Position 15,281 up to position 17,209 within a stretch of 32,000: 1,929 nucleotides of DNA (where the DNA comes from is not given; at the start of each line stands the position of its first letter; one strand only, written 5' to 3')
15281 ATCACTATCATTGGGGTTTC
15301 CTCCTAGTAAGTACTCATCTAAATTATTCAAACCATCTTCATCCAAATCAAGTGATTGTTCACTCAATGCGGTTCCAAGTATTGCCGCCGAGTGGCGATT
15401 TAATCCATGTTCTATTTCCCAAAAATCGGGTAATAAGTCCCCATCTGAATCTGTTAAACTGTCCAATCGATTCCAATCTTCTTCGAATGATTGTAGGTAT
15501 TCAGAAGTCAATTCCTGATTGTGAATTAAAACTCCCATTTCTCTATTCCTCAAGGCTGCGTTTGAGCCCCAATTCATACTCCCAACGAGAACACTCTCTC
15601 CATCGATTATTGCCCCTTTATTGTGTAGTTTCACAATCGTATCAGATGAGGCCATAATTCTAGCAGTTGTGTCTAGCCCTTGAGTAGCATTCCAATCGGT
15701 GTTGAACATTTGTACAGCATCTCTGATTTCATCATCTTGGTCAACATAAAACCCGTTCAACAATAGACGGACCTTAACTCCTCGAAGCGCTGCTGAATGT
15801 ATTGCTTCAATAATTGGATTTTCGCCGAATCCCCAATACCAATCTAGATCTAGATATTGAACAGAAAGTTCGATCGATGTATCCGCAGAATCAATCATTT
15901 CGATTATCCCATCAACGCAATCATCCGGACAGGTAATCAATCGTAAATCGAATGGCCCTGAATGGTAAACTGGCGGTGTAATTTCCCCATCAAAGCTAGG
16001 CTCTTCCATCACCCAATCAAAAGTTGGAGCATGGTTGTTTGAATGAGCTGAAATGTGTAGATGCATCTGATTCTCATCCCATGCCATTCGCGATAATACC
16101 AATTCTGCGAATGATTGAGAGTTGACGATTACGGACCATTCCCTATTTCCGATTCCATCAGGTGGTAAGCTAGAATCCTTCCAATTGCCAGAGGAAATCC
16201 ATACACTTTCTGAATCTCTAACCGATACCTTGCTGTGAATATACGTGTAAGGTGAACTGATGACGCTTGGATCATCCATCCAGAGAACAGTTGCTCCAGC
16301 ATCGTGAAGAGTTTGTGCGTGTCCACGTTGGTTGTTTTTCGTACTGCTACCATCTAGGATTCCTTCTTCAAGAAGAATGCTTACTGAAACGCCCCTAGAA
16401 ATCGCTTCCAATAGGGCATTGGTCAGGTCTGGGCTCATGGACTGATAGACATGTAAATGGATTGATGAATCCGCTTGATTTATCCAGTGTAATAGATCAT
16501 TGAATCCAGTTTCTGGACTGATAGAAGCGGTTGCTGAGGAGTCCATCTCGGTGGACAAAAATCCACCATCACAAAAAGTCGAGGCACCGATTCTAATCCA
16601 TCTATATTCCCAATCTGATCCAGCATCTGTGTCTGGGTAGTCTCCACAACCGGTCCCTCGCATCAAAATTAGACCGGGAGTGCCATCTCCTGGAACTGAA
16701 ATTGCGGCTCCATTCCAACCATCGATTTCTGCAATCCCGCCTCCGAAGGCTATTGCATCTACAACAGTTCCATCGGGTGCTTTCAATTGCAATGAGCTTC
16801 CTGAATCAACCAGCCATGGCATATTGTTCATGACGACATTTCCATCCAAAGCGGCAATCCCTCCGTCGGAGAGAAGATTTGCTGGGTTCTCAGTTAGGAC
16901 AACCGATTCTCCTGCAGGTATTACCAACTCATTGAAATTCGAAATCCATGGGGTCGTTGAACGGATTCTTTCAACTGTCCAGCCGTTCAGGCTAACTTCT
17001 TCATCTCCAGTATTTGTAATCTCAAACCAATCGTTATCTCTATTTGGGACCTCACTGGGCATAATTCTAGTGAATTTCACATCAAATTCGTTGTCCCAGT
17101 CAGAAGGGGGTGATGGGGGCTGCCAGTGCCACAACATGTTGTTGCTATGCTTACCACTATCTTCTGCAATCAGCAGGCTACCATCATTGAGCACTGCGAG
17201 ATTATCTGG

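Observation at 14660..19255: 1531-aa ecto-enzyme fusing two lamin-tail domains, a PhoX-like phosphatase and a double-HKD PLD module on one membrane-anchored polypeptide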

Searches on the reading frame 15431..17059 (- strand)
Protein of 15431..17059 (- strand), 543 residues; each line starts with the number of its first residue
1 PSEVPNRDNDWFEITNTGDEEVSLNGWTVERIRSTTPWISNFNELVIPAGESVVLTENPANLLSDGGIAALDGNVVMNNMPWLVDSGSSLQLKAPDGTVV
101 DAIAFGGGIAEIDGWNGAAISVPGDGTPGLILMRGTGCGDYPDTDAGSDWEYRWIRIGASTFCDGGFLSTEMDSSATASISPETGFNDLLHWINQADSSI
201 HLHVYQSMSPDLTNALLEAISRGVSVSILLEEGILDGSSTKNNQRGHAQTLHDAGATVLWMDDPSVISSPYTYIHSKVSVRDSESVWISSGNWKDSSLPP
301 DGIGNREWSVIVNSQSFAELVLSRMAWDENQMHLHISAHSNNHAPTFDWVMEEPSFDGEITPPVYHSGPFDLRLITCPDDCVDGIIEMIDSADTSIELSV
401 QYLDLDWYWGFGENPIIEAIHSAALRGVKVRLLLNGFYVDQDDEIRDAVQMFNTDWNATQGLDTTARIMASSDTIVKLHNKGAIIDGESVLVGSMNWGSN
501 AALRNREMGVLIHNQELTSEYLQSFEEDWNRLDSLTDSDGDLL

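Call 44: predict_structure(alignment_id=A2)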
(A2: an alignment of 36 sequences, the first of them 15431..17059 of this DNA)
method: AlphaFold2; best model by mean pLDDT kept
length: 543 residues; sequences in the alignment: 36
mean_pLDDT: 87.8   pTM: 0.85
mean pLDDT of the five models: 87.8, 87.5, 85.9, 85.8, 85.7
residues with pLDDT >= 90: 318; 70-90: 173; 50-70: 51; < 50: 1
segments of 3 or more residues with pLDDT < 50: none
pLDDT, mean of each block of 10 residues (from residue 1): 64 85 94 86 91 87 76 91 77 93 86 87 65 68 74 69 87 97 96 98 95 98 98 76 95 97 66 88 98 94 96 98 94 87 91 89 94 90 90 97 75 79 97 90 87 95 95 93 97 85 85 97 97 78 63
secondary structure, 60 per line:
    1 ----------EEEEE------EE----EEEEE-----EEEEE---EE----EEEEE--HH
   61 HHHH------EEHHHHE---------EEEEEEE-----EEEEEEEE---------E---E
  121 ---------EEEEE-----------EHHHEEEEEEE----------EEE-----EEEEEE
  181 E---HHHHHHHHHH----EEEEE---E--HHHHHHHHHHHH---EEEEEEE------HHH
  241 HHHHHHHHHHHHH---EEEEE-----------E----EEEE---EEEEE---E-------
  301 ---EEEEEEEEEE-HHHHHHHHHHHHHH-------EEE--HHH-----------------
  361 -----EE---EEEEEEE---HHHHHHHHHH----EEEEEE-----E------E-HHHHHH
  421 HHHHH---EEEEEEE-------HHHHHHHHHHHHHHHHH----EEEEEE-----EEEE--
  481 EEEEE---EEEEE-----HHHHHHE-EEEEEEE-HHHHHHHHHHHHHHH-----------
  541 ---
elements in order: E11-15 E28-32 E38-42 E52-56 H59-64 H73-76 E87-93 E99-106 E130-134 E150-156 E167-169 E175-181 H185-194 E199-203 H210-221 E225-231 H238-253 E257-261 E278-281 E285-289 E304-313 H315-328 E336-338 E371-377 H381-390 E395-400 H415-425 E429-435 H443-459 E464-469 E475-478 E481-485 E489-493 H499-504 E507-513 H515-529

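Call 46: fold_search(model_id=the predicted structure, library=pdb)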
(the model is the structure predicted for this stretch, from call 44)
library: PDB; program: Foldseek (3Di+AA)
matches with E <= 10: 1017; with E <= 0.001: 142
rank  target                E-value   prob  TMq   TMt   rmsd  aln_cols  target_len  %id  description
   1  9vbg_A                2.3e-19  1.00  0.50  0.64   9.3       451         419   16  Cryo-EM structure of human PLD3 apo form (released 2025-12-24)
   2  8v5t_A                3.9e-19  1.00  0.50  0.64   9.3       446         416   17  Crystal structure of Alzheimers disease phospholipase D3 (released 2024-10-09)
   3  8v06_C                4.6e-19  1.00  0.48  0.62   9.9       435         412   17  Crystal structure of mouse PLD3 co-crystallized with 5'Pi-ssDNA for 9 days (released 2024-03-13)
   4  7e0m_A                6.6e-19  1.00  0.46  0.62  11.1       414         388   15  Crystal structure of phospholipase D (released 2021-12-22)
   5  8v08_A                7.0e-19  1.00  0.50  0.67   8.8       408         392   15  Crystal structure of human PLD4 co-crystallized with 5'Pi-ssDNA (released 2024-03-13)
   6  9vbj_A                8.4e-19  1.00  0.50  0.64  10.1       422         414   15  Cryo-EM structure of human PLD4 apo form (released 2025-12-24)
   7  8v07_D                9.5e-19  1.00  0.51  0.67   8.8       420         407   17  Crystal structure of mouse PLD3 co-crystallized with 5'Pi-ssDNA for 30 days (released 2024-03-13)
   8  9vbh_A                9.5e-19  1.00  0.49  0.62  10.2       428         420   15  Cryo-EM structure of human PLD3 bound to ssDNA (poly(T)) (released 2025-12-24)
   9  8v08_B                1.0e-18  1.00  0.48  0.65   8.5       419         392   15  Crystal structure of human PLD4 co-crystallized with 5'Pi-ssDNA (released 2024-03-13)
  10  8v06_B                1.0e-18  1.00  0.49  0.63   9.0       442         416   17  Crystal structure of mouse PLD3 co-crystallized with 5'Pi-ssDNA for 9 days (released 2024-03-13)
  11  6u8z                  1.1e-18  1.00  0.47  0.45   8.4       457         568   11  Crystal Structure of Catalytic Domain of Human Phospholipase D1 (released 2020-03-18)
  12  8q1x_A                1.2e-18  1.00  0.49  0.62   9.4       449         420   17  Structural analysis of PLD3 reveals insights into the mechanism of lysosomal 5' exonuclease-mediated nucleic acid degr (released 2023-12-06)
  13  8v05_A                1.3e-18  1.00  0.50  0.62   9.1       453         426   16  Crystal structure of mouse PLD3 (released 2024-03-13)
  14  8v06_D                1.6e-18  1.00  0.48  0.61   9.5       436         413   18  Crystal structure of mouse PLD3 co-crystallized with 5'Pi-ssDNA for 9 days (released 2024-03-13)
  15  8v07_A                1.7e-18  1.00  0.51  0.66   9.1       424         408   18  Crystal structure of mouse PLD3 co-crystallized with 5'Pi-ssDNA for 30 days (released 2024-03-13)
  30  7e0m_B                1.0e-17  1.00  0.46  0.64  10.6       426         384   17  Crystal structure of phospholipase D (released 2021-12-22)
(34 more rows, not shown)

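Call 48: search_solved_structures(query=A2, max_evalue=0.001, show_alignments=0)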
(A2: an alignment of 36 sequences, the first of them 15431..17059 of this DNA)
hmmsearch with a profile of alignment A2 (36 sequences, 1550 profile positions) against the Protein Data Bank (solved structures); distinct sequences matched with E-value up to 0.001: 10.
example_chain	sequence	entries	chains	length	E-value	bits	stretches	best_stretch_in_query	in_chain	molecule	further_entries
1byr_A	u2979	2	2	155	8e-17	63.2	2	943-1011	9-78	PROTEIN (ENDONUCLEASE)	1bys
4ggj_A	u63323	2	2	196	1.3e-12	49.2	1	1237-1298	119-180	Mitochondrial cardiolipin hydrolase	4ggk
9lkx_K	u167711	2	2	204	1.7e-11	45.6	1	1241-1298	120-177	Mitochondrial cardiolipin hydrolase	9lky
6ehi_A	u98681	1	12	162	5.1e-11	44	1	946-1060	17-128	Nuclease NucT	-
7e0m_A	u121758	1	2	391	1.4e-08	35.9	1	1177-1293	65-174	Phospholipase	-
4h4a_A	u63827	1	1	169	9.1e-07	29.9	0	949-996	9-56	Mitochondrial cardiolipin hydrolase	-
4gel_A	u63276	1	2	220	9.6e-07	29.8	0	937-996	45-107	Mitochondrial cardiolipin hydrolase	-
4gem_A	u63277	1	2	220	1e-06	29.8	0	937-996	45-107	Mitochondrial cardiolipin hydrolase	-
4gen_A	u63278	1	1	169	2e-06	28.8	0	950-996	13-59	Mitochondrial cardiolipin hydrolase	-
5lzk_A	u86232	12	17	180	0.00013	22.8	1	952-1017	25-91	Protein FAM83B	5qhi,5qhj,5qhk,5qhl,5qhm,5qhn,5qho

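Call 50: find_related_loci(query=A2, collection=genome_contigs, flank=8000)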
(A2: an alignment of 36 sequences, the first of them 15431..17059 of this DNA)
Query A2 (543 aa) in genome_contigs; peptide patterns used: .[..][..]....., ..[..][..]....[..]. (x = any residue, [..] = any of these).
378 stretches matched a pattern; 327 encode a relative of the query (tblastn E <= 1e-3); the best 80 are kept; 80 distinct loci.
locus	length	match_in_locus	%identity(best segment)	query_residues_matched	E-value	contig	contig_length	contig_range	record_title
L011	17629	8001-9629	97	1-543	0e+0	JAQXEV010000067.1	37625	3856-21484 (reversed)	MAG: Candidatus Thalassarchaeaceae archaeon isolate cluster2-bin.113 k141_96862, whole genome shotgun sequence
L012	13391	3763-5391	97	1-543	0e+0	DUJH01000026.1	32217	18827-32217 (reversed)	TPA_asm: Candidatus Thalassarchaeaceae archaeon isolate UBA8684 contig_79, whole genome shotgun sequence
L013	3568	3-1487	98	49-543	0e+0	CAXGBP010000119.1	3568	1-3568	MAG TPA_asm: uncultured Candidatus Poseidoniales archaeon isolate ERR598971_concoct_120 genome assembly, contig: ERZ8330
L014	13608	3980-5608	82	1-543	0e+0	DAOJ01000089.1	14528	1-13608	MAG TPA_asm: Euryarchaeota archaeon UBA106 UBA106_contig_15887, whole genome shotgun sequence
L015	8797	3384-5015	82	1-543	0e+0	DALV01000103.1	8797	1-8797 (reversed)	MAG TPA_asm: Euryarchaeota archaeon UBA105 UBA105_contig_288, whole genome shotgun sequence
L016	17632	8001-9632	81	1-543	0e+0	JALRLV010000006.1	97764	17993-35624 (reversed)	MAG: Candidatus Thalassarchaeaceae archaeon isolate WKH.41 NODE_6_length_97764_cov_11.583373, whole genome shotgun seque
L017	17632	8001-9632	81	1-543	0e+0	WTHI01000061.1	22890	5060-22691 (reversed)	MAG: Methanobacteriota archaeon isolate PL34863bin_27 NODE_846_length_22890_cov_71.849048, whole genome shotgun sequence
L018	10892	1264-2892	80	1-543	0e+0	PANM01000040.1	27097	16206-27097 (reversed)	MAG: Methanobacteriota archaeon isolate SAT2681 MHASMcontig_588019, whole genome shotgun sequence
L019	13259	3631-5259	80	1-543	0e+0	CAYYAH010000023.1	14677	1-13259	MAG TPA_asm: uncultured Candidatus Poseidoniales archaeon isolate SRP077602_co4_684 genome assembly, contig: NODE_7280_l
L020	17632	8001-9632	79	1-543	0e+0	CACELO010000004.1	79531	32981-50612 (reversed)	uncultured Candidatus Poseidoniales archaeon isolate AG-404-A19 genome assembly, contig: AG-404-A19_NODE_4, whole genome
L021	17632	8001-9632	79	1-543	0e+0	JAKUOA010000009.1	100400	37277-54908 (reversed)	MAG: Candidatus Thalassarchaeum sp. isolate ALOHA_A2.0_21 A2.0-MGIIb-O1-2_9, whole genome shotgun sequence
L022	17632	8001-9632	79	1-543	0e+0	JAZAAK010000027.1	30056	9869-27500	MAG: Thermoplasmatota archaeon isolate XB_MAG656 DB_MAG656_0027, whole genome shotgun sequence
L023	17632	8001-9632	79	1-543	0e+0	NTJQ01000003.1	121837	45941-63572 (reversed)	MAG: Marine Group II euryarchaeote MED-G37 EUII-MED-G37-C3, whole genome shotgun sequence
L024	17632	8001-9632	79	1-543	0e+0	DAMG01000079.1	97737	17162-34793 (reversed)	MAG TPA_asm: Euryarchaeota archaeon UBA126 UBA126_contig_4448, whole genome shotgun sequence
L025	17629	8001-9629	79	1-543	0e+0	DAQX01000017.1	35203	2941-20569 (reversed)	MAG TPA_asm: Euryarchaeota archaeon UBA86 UBA86_contig_28717, whole genome shotgun sequence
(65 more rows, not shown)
